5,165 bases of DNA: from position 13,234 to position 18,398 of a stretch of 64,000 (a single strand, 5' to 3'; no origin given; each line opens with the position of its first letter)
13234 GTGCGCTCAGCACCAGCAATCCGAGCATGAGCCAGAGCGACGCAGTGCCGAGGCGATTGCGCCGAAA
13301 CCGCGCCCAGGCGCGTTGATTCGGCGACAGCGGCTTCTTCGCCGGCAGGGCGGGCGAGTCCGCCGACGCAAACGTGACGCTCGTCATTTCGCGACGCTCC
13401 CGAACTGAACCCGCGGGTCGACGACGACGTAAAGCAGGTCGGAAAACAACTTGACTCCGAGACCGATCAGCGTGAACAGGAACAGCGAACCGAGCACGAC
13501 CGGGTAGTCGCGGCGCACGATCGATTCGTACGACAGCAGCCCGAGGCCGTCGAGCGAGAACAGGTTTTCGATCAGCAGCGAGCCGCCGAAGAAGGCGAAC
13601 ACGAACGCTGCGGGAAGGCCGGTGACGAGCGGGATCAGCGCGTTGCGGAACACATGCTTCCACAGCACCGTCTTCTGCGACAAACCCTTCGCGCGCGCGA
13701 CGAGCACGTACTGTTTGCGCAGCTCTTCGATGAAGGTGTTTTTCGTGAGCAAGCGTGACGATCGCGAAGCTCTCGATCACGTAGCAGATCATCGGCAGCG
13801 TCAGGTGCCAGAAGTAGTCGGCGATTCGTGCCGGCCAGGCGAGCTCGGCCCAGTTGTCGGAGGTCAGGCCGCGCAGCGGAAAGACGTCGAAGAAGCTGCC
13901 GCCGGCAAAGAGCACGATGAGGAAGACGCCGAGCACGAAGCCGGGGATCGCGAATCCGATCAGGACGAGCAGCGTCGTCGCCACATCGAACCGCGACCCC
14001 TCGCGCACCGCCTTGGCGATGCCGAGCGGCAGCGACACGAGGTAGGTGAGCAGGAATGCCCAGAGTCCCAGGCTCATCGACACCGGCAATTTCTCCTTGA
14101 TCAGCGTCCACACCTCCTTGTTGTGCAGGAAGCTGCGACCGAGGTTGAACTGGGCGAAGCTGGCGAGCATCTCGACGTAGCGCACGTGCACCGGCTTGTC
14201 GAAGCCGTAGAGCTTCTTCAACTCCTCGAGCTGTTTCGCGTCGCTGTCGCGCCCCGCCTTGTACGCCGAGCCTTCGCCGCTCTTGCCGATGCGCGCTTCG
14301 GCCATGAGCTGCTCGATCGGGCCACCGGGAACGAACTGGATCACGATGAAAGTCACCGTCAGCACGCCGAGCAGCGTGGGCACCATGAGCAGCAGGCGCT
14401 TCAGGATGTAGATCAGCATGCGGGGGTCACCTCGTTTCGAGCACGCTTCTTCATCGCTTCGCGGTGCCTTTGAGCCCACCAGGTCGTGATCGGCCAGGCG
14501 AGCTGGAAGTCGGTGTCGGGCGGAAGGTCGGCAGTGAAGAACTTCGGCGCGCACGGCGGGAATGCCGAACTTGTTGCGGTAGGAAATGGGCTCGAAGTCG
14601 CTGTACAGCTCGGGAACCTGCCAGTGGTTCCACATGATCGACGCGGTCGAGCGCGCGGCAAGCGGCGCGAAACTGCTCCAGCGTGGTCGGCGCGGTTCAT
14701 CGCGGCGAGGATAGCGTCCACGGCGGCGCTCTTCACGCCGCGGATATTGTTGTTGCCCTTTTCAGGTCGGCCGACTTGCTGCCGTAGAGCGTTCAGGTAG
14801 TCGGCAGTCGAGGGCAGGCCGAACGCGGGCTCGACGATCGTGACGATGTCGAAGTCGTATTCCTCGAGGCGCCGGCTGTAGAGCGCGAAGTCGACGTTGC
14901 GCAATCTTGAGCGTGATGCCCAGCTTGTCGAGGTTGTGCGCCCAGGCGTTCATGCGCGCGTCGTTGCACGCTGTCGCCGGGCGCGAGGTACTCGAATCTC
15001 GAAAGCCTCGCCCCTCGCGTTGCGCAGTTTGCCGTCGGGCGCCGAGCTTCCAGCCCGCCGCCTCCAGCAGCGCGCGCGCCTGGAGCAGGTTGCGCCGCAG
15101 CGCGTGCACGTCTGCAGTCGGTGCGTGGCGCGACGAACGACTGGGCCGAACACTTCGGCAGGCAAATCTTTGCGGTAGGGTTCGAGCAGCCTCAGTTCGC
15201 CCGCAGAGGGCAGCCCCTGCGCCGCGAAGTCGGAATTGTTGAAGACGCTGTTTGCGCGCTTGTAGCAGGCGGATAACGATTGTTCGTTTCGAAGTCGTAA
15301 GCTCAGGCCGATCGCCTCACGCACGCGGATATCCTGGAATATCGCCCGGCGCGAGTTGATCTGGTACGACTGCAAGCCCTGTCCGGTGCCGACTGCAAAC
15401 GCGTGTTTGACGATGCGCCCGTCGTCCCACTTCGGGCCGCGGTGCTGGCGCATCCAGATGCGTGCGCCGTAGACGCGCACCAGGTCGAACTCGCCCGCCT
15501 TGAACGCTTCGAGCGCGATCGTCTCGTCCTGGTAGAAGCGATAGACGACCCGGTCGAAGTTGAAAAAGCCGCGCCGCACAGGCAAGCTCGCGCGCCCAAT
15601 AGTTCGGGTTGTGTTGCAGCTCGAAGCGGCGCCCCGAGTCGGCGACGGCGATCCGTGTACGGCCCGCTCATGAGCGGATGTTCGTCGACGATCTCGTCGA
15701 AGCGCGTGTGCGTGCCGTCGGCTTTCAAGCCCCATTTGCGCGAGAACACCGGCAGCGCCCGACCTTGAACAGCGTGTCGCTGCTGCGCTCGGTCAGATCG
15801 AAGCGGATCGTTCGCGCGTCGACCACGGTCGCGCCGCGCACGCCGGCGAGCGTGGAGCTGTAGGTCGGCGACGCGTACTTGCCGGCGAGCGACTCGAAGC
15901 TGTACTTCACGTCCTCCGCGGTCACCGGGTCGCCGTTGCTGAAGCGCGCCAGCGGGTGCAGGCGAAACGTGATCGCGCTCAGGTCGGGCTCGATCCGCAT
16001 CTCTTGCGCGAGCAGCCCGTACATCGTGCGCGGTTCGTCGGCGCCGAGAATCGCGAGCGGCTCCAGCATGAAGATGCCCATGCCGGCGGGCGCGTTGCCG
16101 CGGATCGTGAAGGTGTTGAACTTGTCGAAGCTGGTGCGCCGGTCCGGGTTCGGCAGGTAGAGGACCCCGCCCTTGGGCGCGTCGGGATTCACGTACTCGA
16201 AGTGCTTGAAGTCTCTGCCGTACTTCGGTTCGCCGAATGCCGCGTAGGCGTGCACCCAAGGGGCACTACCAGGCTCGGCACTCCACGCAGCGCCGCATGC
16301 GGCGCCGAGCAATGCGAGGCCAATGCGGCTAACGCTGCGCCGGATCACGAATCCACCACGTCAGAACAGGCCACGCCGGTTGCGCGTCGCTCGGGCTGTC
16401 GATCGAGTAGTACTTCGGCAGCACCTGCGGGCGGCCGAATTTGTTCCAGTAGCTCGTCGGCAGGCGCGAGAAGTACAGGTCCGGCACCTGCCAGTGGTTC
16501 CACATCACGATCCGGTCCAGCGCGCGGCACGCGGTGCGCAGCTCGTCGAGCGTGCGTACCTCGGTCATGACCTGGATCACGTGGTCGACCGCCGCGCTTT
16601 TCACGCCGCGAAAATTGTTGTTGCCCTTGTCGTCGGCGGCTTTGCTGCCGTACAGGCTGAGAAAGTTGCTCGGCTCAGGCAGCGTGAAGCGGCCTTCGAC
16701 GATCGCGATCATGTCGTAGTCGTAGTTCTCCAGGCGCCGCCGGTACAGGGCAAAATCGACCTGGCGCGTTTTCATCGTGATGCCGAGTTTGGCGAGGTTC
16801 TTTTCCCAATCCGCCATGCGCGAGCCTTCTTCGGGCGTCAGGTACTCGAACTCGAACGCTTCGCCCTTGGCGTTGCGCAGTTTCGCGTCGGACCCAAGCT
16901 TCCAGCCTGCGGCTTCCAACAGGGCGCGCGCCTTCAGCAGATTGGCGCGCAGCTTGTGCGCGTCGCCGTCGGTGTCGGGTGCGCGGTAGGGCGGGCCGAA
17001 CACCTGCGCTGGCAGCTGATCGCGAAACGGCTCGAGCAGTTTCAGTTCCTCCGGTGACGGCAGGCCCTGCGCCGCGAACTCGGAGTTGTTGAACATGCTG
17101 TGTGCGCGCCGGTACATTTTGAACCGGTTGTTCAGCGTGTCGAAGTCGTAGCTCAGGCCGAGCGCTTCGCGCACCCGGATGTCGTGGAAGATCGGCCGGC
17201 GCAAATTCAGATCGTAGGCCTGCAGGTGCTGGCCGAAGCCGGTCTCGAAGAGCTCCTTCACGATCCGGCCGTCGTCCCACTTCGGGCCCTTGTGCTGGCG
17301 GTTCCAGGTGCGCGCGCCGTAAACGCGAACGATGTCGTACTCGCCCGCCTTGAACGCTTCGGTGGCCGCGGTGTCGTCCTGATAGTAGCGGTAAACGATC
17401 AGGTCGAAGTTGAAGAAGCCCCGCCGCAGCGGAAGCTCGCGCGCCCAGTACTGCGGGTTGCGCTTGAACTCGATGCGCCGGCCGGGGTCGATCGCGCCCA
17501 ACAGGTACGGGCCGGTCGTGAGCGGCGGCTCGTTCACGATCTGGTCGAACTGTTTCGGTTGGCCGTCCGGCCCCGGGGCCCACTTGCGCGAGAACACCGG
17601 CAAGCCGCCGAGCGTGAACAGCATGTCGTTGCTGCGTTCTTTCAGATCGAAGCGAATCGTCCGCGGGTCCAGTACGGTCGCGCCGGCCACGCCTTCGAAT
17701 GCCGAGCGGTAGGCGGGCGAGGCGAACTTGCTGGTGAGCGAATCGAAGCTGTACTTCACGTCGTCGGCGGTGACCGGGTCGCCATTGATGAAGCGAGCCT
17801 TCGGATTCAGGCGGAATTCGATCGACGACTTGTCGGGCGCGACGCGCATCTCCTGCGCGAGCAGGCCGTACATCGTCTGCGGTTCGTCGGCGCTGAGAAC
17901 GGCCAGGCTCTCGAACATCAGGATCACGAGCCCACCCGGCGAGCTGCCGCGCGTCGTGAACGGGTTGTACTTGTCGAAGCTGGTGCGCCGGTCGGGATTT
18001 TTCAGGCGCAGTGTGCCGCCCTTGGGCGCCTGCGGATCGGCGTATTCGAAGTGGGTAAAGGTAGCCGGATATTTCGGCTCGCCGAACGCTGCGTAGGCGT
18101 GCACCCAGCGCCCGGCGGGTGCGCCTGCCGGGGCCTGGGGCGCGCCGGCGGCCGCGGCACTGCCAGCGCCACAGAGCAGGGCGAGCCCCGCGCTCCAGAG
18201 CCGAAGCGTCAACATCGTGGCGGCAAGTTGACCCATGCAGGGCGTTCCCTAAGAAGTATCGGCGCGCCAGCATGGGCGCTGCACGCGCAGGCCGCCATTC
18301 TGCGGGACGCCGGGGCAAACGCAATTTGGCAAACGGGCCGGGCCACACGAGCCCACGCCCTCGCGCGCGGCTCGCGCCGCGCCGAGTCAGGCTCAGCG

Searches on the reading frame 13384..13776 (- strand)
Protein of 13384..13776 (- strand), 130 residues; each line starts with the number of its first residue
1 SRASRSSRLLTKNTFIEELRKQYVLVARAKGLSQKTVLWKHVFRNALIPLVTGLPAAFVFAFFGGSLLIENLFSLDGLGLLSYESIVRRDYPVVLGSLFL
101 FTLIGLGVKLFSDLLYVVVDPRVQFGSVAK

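Call 17: search_protein_families(library=pfam, proteins=[window:13384-13776:-], max_evalue=0.001)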
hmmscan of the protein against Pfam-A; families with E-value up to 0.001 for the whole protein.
window:13384-13776:- (130 aa): 1 family
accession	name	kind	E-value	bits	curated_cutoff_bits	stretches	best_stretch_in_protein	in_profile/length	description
PF00528.27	BPD_transp_1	-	2.3e-24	86.6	26.4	1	10-123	70-182/184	Binding-protein-dependent transport system inner membrane component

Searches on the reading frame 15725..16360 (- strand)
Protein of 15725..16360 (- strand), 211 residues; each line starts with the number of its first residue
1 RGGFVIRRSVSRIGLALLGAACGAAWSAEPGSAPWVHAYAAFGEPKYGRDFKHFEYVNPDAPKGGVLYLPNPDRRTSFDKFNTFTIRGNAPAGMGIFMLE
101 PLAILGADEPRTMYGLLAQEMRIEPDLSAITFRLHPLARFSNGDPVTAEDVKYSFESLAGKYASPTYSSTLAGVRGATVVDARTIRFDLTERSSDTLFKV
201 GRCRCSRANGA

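Call 17: search_protein_families(library=pfam, proteins=[window:15725-16360:-], max_evalue=0.001)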
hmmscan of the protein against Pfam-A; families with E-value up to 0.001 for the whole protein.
window:15725-16360:- (211 aa): 1 family
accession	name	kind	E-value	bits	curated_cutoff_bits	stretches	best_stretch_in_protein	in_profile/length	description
PF00496.27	SBP_bac_5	-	2.9e-16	60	32.4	1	113-196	2-87/368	Bacterial extracellular solute-binding proteins, family 5 Middle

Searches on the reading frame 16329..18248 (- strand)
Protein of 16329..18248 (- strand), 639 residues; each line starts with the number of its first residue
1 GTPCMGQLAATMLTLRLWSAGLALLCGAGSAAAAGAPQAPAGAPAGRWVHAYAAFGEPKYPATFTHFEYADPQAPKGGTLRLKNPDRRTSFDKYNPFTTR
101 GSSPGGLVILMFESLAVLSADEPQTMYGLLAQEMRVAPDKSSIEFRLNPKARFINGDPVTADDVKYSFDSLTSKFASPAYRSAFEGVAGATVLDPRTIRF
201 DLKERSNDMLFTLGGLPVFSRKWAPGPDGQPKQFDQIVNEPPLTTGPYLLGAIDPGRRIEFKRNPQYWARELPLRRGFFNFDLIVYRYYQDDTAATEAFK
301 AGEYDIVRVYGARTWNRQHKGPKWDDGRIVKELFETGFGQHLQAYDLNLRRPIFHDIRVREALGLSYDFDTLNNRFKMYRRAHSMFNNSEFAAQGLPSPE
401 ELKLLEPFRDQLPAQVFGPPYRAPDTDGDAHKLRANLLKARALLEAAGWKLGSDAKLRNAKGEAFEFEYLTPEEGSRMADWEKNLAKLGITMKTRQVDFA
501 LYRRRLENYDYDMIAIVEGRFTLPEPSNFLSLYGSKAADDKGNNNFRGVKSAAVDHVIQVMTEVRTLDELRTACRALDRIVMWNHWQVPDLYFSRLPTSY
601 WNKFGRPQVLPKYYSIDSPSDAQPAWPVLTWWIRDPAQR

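Call 17: search_protein_families(library=pfam, proteins=[window:16329-18248:-], max_evalue=0.001)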
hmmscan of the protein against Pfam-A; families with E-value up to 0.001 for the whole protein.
window:16329-18248:- (639 aa): 1 family
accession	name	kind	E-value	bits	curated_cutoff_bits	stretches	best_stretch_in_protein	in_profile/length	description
PF00496.27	SBP_bac_5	-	6.3e-61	207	32.4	1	126-538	2-365/368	Bacterial extracellular solute-binding proteins, family 5 Middle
